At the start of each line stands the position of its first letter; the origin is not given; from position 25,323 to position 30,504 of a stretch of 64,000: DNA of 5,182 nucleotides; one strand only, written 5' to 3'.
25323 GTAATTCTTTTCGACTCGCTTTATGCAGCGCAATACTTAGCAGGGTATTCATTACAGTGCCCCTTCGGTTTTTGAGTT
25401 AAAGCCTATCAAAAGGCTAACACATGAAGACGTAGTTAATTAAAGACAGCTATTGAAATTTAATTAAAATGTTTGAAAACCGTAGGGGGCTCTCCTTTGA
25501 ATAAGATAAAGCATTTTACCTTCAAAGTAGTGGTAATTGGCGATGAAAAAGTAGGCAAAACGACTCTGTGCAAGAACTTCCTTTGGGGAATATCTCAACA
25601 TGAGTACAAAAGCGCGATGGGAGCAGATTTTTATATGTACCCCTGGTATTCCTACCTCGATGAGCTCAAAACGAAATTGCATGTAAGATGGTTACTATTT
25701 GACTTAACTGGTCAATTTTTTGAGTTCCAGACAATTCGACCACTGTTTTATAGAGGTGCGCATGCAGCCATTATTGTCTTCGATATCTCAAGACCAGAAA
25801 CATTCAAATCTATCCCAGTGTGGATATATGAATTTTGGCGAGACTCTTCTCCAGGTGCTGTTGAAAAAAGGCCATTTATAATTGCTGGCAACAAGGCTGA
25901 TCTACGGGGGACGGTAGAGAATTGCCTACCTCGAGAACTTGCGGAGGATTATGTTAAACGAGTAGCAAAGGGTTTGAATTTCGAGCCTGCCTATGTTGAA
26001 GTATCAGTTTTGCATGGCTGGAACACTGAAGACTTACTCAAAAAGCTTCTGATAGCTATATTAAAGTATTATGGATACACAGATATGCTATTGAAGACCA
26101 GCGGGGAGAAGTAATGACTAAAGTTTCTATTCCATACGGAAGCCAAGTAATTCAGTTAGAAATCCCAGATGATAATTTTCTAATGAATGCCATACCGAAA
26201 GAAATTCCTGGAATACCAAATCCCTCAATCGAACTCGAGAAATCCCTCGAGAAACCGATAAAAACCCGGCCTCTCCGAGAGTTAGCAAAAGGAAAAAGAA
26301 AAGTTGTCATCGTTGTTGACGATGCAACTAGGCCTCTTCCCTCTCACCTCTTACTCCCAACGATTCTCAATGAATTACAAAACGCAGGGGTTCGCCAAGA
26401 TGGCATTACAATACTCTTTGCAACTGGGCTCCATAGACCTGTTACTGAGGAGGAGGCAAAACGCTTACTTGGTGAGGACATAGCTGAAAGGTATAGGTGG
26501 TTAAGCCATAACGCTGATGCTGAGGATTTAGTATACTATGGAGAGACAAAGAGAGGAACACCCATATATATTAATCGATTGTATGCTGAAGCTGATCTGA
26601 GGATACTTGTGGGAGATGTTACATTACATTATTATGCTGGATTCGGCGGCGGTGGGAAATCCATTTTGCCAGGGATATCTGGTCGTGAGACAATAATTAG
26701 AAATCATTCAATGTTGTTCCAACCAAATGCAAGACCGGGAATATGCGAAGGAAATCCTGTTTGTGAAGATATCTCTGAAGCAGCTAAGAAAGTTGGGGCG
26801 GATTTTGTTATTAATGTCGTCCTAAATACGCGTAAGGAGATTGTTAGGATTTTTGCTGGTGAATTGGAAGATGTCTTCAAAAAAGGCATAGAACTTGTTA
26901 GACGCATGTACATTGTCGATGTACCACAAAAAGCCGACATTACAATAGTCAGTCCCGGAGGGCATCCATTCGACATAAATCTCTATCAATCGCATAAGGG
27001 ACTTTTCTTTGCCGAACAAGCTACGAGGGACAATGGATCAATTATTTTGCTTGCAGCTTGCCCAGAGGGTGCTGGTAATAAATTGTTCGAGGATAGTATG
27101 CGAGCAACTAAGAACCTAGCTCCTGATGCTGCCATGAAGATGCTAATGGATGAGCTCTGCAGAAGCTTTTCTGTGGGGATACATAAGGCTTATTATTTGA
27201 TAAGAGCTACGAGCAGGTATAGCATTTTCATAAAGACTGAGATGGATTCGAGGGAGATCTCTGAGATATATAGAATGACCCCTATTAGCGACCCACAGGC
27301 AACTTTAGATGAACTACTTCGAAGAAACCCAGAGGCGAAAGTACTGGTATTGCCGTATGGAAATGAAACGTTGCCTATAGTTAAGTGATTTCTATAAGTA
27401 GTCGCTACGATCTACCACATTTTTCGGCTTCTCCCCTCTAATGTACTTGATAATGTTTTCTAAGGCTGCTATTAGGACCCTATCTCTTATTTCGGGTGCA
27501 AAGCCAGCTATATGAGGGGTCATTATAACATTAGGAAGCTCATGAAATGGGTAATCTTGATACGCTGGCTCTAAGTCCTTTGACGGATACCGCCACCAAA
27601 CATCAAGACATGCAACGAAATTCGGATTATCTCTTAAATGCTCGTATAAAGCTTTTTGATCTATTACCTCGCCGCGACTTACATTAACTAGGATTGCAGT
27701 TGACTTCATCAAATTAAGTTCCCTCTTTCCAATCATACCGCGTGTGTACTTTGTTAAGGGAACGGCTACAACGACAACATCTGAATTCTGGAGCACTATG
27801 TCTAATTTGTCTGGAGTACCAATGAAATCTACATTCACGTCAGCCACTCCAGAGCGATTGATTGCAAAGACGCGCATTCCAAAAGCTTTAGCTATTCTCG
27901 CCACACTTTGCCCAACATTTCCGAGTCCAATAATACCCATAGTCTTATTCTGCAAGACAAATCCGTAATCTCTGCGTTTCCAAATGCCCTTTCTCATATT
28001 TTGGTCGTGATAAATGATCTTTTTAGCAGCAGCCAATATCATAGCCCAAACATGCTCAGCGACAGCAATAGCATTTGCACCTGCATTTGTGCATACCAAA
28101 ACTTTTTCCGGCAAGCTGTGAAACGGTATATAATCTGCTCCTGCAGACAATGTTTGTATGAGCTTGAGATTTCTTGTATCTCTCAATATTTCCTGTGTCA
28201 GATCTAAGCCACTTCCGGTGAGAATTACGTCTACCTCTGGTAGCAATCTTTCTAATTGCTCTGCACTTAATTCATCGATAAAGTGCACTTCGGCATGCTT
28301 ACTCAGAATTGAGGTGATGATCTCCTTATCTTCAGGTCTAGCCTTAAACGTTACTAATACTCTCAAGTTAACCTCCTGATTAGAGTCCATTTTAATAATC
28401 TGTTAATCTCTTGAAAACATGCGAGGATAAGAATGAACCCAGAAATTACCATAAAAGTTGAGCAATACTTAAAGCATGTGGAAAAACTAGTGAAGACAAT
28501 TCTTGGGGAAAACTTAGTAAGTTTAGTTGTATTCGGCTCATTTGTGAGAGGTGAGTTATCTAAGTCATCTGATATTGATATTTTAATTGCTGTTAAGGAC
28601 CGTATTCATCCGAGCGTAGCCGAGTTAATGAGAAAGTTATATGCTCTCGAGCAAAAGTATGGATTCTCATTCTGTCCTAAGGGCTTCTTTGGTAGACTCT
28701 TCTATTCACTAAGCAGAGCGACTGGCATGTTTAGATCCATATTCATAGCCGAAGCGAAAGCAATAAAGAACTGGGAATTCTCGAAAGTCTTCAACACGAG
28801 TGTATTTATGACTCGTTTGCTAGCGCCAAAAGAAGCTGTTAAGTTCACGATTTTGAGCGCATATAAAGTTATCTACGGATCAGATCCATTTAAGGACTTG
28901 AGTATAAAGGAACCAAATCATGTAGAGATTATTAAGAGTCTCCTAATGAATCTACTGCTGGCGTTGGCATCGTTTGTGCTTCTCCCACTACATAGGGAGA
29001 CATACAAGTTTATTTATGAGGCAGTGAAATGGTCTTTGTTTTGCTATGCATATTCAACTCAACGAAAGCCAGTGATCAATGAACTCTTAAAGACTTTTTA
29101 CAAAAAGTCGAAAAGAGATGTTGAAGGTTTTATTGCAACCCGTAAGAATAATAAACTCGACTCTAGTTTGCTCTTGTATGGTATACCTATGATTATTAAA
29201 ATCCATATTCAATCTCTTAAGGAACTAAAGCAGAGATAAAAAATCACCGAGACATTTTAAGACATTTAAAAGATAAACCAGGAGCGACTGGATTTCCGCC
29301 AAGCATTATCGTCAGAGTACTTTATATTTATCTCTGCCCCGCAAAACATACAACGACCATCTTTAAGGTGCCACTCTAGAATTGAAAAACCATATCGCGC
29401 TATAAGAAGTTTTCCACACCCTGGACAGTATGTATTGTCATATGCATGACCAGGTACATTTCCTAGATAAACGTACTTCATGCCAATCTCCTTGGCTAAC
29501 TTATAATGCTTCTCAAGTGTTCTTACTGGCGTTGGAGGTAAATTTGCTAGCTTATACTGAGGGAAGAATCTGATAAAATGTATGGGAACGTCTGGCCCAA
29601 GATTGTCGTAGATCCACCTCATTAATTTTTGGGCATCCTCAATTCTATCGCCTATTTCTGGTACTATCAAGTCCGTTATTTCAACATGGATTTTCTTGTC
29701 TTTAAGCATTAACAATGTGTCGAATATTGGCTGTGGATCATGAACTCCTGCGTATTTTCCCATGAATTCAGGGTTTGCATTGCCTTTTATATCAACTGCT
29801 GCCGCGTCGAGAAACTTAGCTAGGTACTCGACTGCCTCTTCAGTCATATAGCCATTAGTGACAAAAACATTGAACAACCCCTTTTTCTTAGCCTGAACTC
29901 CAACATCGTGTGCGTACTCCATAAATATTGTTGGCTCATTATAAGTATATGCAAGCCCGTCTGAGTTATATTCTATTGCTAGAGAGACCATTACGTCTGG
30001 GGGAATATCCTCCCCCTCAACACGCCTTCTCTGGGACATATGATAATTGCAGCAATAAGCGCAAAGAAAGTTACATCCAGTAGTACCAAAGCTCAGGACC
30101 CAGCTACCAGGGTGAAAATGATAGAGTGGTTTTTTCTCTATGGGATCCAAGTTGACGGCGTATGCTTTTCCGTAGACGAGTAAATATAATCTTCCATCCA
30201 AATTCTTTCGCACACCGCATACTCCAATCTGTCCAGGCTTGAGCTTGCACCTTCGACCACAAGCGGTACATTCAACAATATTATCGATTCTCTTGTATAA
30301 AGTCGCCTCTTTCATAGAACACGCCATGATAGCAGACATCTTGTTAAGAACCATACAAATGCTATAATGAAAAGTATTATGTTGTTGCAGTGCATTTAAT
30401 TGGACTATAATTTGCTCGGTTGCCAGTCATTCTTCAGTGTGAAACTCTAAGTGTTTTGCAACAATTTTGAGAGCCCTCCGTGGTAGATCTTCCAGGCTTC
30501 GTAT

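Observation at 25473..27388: Ras/Rab-like small GTPase translationally coupled (TAATG) to a LarA-family racemase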

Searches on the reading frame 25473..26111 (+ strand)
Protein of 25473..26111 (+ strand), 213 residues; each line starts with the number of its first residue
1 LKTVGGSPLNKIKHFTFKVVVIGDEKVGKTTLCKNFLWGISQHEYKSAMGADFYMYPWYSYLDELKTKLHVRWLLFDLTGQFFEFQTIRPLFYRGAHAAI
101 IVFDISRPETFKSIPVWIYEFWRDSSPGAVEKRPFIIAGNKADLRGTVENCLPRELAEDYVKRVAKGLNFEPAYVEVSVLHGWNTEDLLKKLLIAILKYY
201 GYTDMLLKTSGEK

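Call 3: search_protein_families(library=pfam, proteins=[window:25473-26111:+], max_evalue=0.01)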
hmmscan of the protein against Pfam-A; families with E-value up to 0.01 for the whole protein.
window:25473-26111:+ (213 aa): 4 families
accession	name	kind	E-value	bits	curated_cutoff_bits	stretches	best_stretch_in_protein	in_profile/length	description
PF00071.28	Ras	-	5.4e-24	85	21.6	1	18-196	1-160/162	Ras family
PF08477.19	Roc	-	1.2e-18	67.9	27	1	18-143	1-119/119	Ras of Complex, Roc, domain of DAPkinase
PF00025.27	Arf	-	0.004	17.1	22.3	0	16-150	14-133/174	ADP-ribosylation factor family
PF00009.33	GTP_EFTU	-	0.0049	16.9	26.5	0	18-45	5-32/188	Elongation factor Tu GTP binding domain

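Call 4: search_protein_families(library=ncbifam, proteins=[window:25473-26111:+], max_evalue=0.01)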
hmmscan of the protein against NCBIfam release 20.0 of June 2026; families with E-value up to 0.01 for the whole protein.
window:25473-26111:+ (213 aa): 1 family
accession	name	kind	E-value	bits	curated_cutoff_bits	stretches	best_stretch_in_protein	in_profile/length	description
TIGR00231.1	small_GTP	domain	1.5e-14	54.1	42.5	1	16-191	3-161/164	GTP-binding protein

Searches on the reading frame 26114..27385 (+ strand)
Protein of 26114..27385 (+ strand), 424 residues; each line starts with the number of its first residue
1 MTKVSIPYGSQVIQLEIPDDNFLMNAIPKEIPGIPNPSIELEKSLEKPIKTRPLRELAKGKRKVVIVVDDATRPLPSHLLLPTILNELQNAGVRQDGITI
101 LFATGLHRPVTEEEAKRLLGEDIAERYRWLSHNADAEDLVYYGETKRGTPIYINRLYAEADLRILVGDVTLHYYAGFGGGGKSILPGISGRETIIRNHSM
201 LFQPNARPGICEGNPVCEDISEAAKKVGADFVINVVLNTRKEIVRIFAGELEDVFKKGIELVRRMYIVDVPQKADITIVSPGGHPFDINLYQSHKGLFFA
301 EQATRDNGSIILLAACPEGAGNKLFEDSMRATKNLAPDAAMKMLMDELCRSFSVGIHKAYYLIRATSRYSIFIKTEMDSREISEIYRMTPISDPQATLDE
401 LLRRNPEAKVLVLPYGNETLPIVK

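Call 3: search_protein_families(library=pfam, proteins=[window:26114-27385:+], max_evalue=0.01)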
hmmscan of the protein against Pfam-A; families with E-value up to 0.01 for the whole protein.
window:26114-27385:+ (424 aa): 3 families
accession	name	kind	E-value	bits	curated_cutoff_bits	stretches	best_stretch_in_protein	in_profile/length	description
PF09861.14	Lar_N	-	2e-68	230.1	23.3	1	8-207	1-202/204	Lactate racemase N-terminal domain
PF21113.2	LarA_C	-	8.6e-16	58.7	25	1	272-416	4-147/152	Lactate racemase C-terminal domain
PF04015.17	DUF362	-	0.0047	17.4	24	1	112-233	51-159/200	Domain of unknown function (DUF362)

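Call 4: search_protein_families(library=ncbifam, proteins=[window:26114-27385:+], max_evalue=0.01)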
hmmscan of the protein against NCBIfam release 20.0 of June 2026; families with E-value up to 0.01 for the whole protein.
window:26114-27385:+ (424 aa): 6 families
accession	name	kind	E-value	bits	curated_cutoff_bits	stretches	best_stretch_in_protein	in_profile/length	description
NF052593.1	NPN_racem_MAR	equivalog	1.3e-139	465.4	500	1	5-422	2-414/415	nickel-dependent malate racemase, LarAH6 family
NF052595.1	NPN_LarAH5_MAR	equivalog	2.8e-125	418.6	462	1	5-422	2-414/415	nickel-dependent malate racemase, LarAH5 family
NF033504.2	Ni_dep_LarA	equivalog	1.2e-107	360.3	460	1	3-420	1-419/422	nickel-dependent lactate racemase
NF052525.1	NPN_LarAH10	equivalog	1.7e-105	353.2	540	1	3-422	2-426/426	NPN-dependent 2-hydroxyacid racemase, LarAH10 family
NF052592.1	LarAH_14_15_16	equivalog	2e-25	89.2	740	1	28-200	35-212/520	NPN-dependent hydroxyacid isomerase, LarAH14/15/16 family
NF052594.1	NPN_18_hexonate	equivalog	3.6e-10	39.1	500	1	54-323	18-302/411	nickel-dependent putative hexonate epimerase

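Call 29: search_solved_structures(query=window:26114-27385:+, max_evalue=0.00001, show_alignments=2)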
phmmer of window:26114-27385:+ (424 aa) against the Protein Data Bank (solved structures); distinct sequences matched with E-value up to 0.00001: 10.
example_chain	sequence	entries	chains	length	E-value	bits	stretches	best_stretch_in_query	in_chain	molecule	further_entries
6d6z_A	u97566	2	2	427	8.2e-104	351.2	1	3-423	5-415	Malate racemase Mar2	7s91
9eid_A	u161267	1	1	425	2.2e-71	244.4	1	3-423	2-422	A broad-substrate spectrum lactate racemase A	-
9eia_A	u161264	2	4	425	3.3e-71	243.8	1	4-423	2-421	A broad-substrate spectrum lactate racemase A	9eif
2yjg_A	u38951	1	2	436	1.2e-69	238.7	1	1-416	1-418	LACTATE RACEMASE APOPROTEIN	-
8ezf_B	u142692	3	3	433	1.9e-62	214.9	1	4-329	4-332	Lactate racemase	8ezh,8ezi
6c1w_A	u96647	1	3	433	2.6e-62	214.5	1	2-329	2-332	Lactate racemase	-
5huq_A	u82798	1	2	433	4.3e-62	213.8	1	4-329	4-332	Lactate racemization operon protein LarA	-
9q3j_A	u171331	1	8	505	4.3e-24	88.7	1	3-278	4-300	DUF2088 domain-containing protein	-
9q2u_A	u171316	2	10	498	3e-23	85.8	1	3-278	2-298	Lactate racemase A | LarA-like nickel-pincer nucleotide cofactor-utilizing enzyme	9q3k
4nar_A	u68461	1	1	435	9.7e-07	31.5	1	53-245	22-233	Putative uronate isomerase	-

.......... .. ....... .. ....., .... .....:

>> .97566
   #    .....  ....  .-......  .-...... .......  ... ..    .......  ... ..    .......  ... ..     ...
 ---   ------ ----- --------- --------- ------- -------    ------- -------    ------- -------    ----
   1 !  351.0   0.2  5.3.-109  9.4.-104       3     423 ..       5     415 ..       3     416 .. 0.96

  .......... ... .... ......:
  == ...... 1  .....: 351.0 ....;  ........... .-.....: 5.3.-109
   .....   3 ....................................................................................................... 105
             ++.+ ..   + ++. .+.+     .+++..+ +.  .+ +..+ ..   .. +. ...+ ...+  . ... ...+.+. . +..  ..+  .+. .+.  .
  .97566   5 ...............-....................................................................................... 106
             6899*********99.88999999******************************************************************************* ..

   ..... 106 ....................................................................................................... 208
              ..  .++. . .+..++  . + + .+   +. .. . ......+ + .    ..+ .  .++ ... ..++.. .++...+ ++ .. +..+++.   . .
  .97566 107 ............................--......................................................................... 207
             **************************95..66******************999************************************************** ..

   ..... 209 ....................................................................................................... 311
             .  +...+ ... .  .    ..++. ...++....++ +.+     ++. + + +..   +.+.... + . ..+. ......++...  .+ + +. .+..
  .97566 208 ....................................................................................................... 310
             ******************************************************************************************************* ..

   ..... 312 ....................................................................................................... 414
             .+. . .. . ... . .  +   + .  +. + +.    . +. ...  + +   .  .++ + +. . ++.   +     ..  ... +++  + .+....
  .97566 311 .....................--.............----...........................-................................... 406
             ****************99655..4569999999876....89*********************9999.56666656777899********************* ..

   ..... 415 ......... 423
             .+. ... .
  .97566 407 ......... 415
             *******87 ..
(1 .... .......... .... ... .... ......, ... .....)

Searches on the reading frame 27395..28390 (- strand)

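Call 3: search_protein_families(library=pfam, proteins=[window:27395-28390:-], max_evalue=0.01)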
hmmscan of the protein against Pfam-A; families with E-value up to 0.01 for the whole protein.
window:27395-28390:- (332 aa): 7 families
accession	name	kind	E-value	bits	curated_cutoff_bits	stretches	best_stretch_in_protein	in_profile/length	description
PF02826.25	2-Hacid_dh_C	-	1.4e-53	181.4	25.1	1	116-295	2-178/178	D-isomer specific 2-hydroxyacid dehydrogenase, NAD binding domain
PF00389.36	2-Hacid_dh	-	2.7e-21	76.1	24.6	1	12-326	2-133/134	D-isomer specific 2-hydroxyacid dehydrogenase, catalytic domain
PF03446.21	NAD_binding_2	-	4.5e-05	24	21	1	151-254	2-109/161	NAD binding domain of 6-phosphogluconate dehydrogenase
PF00670.27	AdoHcyase_NAD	-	0.0001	22.9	27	1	141-248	16-121/162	S-adenosyl-L-homocysteine hydrolase, NAD binding domain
PF03807.23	F420_oxidored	-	0.00076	20.5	21.6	1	151-216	2-73/94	NADP oxidoreductase coenzyme F420-dependent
PF13478.12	XdhC_C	-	0.002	19.1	29.7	1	153-261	3-74/125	XdhC Rossmann domain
PF02350.25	Epimerase_2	-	0.0028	17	30.6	1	7-67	214-273/347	UDP-N-acetylglucosamine 2-epimerase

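Call 4: search_protein_families(library=ncbifam, proteins=[window:27395-28390:-], max_evalue=0.01)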
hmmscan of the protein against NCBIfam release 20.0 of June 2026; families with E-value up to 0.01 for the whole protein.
window:27395-28390:- (332 aa): 32 families (the best 25 are shown)
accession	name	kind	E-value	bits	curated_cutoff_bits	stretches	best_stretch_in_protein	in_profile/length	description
NF005027.0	PRK06436.1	equivalog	1.2e-69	234.7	261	1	73-331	48-293/303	2-hydroxyacid dehydrogenase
TIGR01327.1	PGDH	equivalog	3.2e-60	204.4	454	1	22-327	10-311/525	phosphoglycerate dehydrogenase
NF009714.1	PRK13243.1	equivalog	1.7e-57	195.3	455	1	27-328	17-324/332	glyoxylate reductase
NF041369.1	Dhydh_Halo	equivalog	1.8e-45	155.5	400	1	74-326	55-304/305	D-2-hydroxyacid dehydrogenase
NF005069.0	PRK06487.1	equivalog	2.3e-45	155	448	1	34-325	30-318/320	2-hydroxyacid dehydrogenase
NF011938.0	PRK15409.1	equivalog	8.6e-45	153.1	492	1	13-327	6-319/324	glyoxylate/hydroxypyruvate reductase GhrB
NF006263.0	PRK08410.1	equivalog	2.3e-43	148.8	389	1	27-321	17-311/311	D-2-hydroxyacid dehydrogenase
NF008759.0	PRK11790.1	equivalog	2.4e-43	148.3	404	1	39-319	41-319/410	phosphoglycerate dehydrogenase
NF005750.0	PRK07574.1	equivalog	8.2e-36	123.9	329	1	41-311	79-351/386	NAD-dependent formate dehydrogenase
NF005387.0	PRK06932.1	equivalog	2.3e-35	122.1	492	1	31-317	24-310/314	2-hydroxyacid dehydrogenase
NF001309.0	PRK00257.1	equivalog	2.8e-32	112.1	434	1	25-321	12-282/379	4-phosphoerythronate dehydrogenase PdxB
NF000492.1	vanH_gen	exception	1e-25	90.5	540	1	67-314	57-304/312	D-lactate dehydrogenase VanH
NF000371.1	vanH_Agroup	exception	1.4e-22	80.3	700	1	74-305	71-305/322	VanH-A/VanH-Pt family D-lactate dehydrogenase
NF000004.1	vanH-D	exception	8.9e-22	77.6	550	1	75-315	73-311/323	D-lactate dehydrogenase VanH-D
NF011966.0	PRK15438.1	equivalog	5.5e-21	75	687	1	52-319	37-280/378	4-phosphoerythronate dehydrogenase PdxB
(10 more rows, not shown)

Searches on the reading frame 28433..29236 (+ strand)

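Call 3: search_protein_families(library=pfam, proteins=[window:28433-29236:+], max_evalue=0.01)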
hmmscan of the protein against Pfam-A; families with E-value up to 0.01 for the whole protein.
window:28433-29236:+ (268 aa): 5 families
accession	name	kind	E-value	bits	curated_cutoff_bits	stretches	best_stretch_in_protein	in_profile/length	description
PF01909.29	NTP_transf_2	-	1.2e-08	35.7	21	1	18-67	6-56/93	Nucleotidyltransferase domain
PF18765.7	Polbeta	-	6e-08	33.2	26.9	1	23-69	7-55/93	Polymerase beta, Nucleotidyltransferase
PF22600.2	MTPAP-like_central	-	0.00013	22.5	27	1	11-59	24-70/139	Poly(A) RNA polymerase, mitochondrial-like, central palm domain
PF14792.12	DNA_pol_B_palm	-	0.00031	21.4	25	1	9-69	7-66/113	DNA polymerase beta palm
PF03445.19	DUF294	-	0.0085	16.4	21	0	28-85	49-110/138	Putative nucleotidyltransferase DUF294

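Call 66: search_protein_families(library=ncbifam, proteins=[window:28433-29236:+], max_evalue=0.00001)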
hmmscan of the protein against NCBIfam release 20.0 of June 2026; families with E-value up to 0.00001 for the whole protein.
window:28433-29236:+ (268 aa): 4 families
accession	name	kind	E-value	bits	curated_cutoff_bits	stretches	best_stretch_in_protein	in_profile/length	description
NF012212.1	ANT_9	subfamily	7.8e-08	31.9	340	1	10-75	3-69/249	aminoglycoside nucleotidyltransferase ANT(9)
NF010309.0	PRK13746.1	subfamily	9e-08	31.7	193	1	2-70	2-71/263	aminoglycoside adenylyltransferase family protein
NF047752.1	MntA_antitoxin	equivalog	2.1e-06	27.5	60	0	28-67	7-44/106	type VII toxin-antitoxin system MntA family adenylyltransferase antitoxin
NF045972.1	ANT_3pp_I_Serra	equivalog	6.6e-06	26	500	1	5-75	4-75/261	ANT(3'')-I family aminoglycoside adenylyltransferase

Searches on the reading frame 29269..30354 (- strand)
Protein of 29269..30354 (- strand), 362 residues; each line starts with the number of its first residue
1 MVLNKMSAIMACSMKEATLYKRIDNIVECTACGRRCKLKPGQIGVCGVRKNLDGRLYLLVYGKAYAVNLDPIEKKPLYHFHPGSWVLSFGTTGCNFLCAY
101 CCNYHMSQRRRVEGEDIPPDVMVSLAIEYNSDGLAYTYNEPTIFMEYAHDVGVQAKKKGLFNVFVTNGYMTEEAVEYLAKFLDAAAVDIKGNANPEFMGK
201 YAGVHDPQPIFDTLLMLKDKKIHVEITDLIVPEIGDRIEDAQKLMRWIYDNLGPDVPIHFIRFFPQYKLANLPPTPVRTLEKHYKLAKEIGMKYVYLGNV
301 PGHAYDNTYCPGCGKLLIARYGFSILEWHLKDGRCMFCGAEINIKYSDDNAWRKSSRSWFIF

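Call 27: search_protein_families(library=pfam, proteins=[window:29269-30354:-], max_evalue=0.001)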
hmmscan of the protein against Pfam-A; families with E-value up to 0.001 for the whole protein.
window:29269-30354:- (362 aa): 2 families
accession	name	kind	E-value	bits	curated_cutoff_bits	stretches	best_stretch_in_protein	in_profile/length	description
PF04055.27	Radical_SAM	-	2.2e-16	60.9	29.5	1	91-248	4-166/166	Radical SAM superfamily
PF06750.18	A24_N_bact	-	0.00072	20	23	0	306-346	26-66/84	Bacterial Peptidase A24 N-terminal domain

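Call 66: search_protein_families(library=ncbifam, proteins=[window:29269-30354:-], max_evalue=0.00001)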
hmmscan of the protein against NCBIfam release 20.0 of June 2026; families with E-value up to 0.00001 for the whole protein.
window:29269-30354:- (362 aa): 8 families
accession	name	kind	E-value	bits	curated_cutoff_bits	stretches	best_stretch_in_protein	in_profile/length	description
TIGR04337.1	AmmeMemoSam_rS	hypoth_equivalog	2e-98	329.5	220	1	24-350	9-337/349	AmmeMemoRadiSam system radical SAM enzyme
TIGR02495.1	NrdG2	equivalog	8.2e-11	41.6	131.15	1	91-251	23-183/193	anaerobic ribonucleoside-triphosphate reductase activating protein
TIGR02493.1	PFLA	equivalog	7.4e-10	38.6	231.75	1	91-248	22-183/235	pyruvate formate-lyase-activating protein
TIGR04395.1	cutC_activ_rSAM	equivalog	9.2e-08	31.7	360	1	132-250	131-247/309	choline TMA-lyase-activating enzyme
TIGR04041.1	activase_YjjW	hypoth_equivalog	4.2e-07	29.7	250.2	1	139-265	117-240/276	YjjW family glycine radical enzyme activase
NF043069.1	T4HPD_activ_SAM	equivalog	7.1e-07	28.9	425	1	94-250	82-241/299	trans-4-hydroxy-L-proline dehydratase activase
NF048010.1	SfplDhtActHpsHDes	equivalog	1.5e-06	27.2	430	0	133-251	134-252/298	(2S)-3-sulfopropanediol dehydratase activating enzyme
TIGR02494.1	PFLE_PFLC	subfamily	2.7e-06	26.9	174.35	1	133-261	126-252/293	glycyl-radical enzyme activating protein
